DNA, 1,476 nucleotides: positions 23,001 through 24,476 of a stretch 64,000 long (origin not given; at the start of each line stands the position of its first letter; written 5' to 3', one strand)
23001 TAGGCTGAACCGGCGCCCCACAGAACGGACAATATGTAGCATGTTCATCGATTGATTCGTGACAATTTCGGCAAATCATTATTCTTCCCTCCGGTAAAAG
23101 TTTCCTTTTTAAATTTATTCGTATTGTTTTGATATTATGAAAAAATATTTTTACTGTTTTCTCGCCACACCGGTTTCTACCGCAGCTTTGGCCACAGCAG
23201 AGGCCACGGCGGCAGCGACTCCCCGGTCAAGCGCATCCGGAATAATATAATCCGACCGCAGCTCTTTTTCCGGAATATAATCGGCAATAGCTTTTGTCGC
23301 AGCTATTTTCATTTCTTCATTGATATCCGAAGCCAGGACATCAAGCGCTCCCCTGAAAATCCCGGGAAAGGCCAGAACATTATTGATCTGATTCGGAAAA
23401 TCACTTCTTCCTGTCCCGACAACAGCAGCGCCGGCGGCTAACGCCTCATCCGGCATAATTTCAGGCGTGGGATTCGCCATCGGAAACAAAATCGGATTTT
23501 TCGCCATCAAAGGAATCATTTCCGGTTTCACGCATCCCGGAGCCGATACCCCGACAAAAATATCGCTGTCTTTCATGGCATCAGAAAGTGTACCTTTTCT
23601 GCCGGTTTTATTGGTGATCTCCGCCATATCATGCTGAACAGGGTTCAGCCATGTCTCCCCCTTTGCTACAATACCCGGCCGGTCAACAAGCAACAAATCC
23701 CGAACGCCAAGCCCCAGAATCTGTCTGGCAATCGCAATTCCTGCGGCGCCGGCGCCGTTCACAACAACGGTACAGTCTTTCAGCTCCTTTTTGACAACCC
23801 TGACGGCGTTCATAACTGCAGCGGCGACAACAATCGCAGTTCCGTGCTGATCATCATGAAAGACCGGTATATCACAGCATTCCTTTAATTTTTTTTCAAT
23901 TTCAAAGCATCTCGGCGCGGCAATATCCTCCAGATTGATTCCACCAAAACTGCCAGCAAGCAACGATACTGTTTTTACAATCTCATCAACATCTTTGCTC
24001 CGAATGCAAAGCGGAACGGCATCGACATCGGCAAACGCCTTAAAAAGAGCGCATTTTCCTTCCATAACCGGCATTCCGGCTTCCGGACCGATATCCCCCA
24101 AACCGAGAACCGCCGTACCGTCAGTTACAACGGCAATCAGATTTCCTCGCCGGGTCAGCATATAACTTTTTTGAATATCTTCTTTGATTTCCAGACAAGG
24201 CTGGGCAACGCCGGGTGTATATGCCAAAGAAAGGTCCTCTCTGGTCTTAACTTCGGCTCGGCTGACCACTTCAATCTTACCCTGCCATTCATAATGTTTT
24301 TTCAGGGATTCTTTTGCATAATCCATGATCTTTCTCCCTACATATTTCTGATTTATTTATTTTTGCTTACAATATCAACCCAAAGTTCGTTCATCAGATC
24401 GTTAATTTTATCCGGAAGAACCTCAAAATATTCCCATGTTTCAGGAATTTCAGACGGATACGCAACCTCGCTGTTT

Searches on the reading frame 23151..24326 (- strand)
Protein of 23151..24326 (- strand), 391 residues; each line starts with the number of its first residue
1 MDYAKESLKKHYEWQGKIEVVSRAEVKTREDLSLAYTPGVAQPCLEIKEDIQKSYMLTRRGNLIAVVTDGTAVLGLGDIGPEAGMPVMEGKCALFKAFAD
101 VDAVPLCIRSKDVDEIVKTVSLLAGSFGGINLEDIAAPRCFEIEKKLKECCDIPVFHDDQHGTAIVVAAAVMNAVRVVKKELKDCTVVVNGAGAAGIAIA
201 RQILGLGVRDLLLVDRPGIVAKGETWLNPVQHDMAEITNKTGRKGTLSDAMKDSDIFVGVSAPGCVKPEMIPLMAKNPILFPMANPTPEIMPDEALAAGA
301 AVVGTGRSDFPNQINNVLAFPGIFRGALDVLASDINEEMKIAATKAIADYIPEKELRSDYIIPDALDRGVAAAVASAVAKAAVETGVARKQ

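Call 21: search_protein_families(library=pfam, proteins=[window:23151-24326:-], max_evalue=0.001)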
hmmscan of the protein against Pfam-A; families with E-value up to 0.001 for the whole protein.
window:23151-24326:- (391 aa): 3 families
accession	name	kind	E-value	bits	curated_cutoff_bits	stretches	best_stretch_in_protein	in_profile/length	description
PF00390.24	malic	-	1.2e-32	113.6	23.1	1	15-148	1-182/182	Malic enzyme, N-terminal domain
PF03949.21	Malic_M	-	2.6e-26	92.9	23.5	1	162-383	3-258/258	Malic enzyme, NAD binding domain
PF00208.27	ELFV_dehydrog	-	0.00092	19.4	23.4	0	159-251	6-93/241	Glutamate/Leucine/Phenylalanine/Valine dehydrogenase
